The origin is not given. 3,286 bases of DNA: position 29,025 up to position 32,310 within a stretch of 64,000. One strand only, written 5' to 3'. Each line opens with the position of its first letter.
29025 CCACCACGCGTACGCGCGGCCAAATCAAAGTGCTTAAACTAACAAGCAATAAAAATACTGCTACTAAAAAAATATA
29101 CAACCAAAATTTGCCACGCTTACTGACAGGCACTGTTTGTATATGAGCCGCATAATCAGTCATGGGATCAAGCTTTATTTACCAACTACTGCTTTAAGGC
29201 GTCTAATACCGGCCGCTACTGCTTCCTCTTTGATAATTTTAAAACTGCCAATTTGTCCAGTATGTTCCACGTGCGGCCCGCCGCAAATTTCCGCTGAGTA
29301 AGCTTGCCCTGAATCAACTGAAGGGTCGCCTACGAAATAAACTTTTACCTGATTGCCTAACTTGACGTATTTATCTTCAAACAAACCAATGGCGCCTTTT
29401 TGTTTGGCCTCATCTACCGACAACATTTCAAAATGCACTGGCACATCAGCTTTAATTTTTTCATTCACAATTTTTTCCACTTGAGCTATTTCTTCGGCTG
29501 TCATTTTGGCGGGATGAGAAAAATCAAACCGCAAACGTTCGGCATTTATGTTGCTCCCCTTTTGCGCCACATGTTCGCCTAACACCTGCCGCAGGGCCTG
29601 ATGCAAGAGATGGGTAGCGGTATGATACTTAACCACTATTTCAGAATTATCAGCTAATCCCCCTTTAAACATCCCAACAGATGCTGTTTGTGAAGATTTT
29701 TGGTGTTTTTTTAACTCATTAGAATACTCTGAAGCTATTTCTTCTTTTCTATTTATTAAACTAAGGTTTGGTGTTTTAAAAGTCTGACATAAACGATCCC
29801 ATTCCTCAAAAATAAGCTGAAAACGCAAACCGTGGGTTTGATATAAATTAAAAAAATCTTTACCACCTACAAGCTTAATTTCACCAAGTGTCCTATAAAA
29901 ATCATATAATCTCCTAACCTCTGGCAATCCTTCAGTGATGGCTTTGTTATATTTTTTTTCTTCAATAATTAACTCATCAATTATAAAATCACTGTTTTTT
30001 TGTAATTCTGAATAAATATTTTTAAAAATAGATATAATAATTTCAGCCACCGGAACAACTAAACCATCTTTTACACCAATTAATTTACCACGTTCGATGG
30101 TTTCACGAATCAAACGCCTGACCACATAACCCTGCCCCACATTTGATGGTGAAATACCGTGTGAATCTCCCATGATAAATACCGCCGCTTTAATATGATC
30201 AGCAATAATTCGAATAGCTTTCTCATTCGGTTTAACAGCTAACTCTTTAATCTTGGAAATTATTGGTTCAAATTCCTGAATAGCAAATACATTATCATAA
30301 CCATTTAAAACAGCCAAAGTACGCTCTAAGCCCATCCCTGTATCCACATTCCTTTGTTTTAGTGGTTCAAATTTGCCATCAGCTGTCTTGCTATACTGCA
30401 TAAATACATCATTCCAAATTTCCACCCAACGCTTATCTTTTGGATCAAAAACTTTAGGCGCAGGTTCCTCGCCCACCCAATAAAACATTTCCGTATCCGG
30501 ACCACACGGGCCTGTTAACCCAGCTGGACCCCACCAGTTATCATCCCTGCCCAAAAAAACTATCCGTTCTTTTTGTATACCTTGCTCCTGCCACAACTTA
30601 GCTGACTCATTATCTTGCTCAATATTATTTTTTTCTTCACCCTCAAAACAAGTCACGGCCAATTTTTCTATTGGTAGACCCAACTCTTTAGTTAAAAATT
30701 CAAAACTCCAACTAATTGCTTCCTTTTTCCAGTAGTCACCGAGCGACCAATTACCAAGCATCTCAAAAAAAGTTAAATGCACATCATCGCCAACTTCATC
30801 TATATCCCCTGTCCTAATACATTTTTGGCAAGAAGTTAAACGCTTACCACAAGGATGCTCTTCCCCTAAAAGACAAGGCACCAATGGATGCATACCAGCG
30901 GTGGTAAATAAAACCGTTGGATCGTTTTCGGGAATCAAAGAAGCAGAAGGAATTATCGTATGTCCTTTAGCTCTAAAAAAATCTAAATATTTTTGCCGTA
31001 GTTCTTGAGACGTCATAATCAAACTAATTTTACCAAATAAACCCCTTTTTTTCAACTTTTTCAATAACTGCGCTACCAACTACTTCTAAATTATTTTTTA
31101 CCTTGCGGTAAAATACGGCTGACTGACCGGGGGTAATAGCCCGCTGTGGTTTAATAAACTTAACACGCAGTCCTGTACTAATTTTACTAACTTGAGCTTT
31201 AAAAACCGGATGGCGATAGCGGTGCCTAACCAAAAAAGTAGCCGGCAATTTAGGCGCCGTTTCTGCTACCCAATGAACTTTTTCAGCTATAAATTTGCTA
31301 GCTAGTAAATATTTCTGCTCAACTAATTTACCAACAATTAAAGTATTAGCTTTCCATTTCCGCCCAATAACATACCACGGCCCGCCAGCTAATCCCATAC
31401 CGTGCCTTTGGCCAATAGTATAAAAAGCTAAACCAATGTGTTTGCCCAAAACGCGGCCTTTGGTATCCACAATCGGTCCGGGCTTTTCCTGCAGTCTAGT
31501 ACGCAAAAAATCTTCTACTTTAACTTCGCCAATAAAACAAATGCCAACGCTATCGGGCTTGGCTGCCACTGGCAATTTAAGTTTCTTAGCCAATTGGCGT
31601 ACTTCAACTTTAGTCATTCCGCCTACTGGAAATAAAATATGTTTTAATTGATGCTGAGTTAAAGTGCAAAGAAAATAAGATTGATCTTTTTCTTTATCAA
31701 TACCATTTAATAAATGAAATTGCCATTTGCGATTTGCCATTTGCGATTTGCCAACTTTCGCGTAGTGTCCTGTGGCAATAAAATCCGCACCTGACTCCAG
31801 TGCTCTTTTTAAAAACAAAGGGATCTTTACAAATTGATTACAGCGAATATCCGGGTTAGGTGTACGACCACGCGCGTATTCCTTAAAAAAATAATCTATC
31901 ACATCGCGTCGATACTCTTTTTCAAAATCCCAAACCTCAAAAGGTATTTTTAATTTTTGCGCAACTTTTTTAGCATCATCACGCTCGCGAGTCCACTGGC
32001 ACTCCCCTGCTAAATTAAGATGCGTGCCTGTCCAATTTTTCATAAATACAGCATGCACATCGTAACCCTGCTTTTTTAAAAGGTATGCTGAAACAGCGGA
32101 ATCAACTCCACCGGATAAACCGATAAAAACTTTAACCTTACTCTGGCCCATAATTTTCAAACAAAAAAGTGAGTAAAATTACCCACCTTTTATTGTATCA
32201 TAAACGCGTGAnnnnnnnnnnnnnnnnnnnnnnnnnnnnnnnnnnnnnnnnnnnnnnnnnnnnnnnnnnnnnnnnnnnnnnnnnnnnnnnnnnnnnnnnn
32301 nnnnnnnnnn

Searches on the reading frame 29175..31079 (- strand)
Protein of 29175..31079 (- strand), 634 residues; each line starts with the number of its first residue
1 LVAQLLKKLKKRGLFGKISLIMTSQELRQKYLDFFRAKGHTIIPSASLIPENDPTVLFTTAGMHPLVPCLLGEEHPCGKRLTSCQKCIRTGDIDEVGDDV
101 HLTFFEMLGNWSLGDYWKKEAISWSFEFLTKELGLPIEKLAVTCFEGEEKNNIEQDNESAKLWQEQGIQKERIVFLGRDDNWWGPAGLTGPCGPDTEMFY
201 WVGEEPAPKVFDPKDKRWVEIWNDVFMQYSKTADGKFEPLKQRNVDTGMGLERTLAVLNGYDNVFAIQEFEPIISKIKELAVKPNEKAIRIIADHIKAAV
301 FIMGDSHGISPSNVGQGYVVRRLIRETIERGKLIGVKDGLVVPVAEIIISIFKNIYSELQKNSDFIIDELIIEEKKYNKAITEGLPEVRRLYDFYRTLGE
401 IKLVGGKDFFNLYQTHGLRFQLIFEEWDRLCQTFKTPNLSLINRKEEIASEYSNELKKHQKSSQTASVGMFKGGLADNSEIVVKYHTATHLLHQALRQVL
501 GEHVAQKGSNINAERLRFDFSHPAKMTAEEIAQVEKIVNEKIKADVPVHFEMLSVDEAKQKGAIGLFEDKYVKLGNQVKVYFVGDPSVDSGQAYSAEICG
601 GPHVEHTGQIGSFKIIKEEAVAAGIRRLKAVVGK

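Call 47: search_protein_families(library=pfam, proteins=[window:29175-31079:-], max_evalue=0.00001)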
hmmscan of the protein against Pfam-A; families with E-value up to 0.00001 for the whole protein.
window:29175-31079:- (634 aa): 2 families
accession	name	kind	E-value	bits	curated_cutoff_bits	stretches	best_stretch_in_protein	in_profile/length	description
PF01411.24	tRNA-synt_2c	-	1.3e-117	394.1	30.3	1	26-429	1-407/552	tRNA synthetases class II (A)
PF07973.19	tRNA_SAD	-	4.7e-16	58.9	24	1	578-628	1-43/44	Threonyl and Alanyl tRNA synthetase second additional domain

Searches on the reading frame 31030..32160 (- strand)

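Call 47: search_protein_families(library=pfam, proteins=[window:31030-32160:-], max_evalue=0.00001)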
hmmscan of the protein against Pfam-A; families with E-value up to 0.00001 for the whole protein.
window:31030-32160:- (376 aa): 5 families
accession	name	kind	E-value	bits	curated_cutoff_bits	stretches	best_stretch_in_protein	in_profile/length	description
PF03054.22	tRNA_Me_trans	-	1.4e-76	257.1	20.6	1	10-211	2-201/202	tRNA methyl transferase HUP domain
PF20259.3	tRNA_Me_trans_M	-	2.4e-20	72.3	27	1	216-278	1-66/66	tRNA methyl transferase PRC-barrel domain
PF20258.4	tRNA_Me_trans_C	-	7.3e-17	61.9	20.6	1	288-366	2-77/77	Aminomethyltransferase beta-barrel domain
PF02568.20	ThiI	-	1.3e-07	31.9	20.5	1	10-58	5-53/197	Thiamine biosynthesis protein (ThiI)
PF02540.23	NAD_synthase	-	2.1e-07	30.8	21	0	9-84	19-86/242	NAD synthase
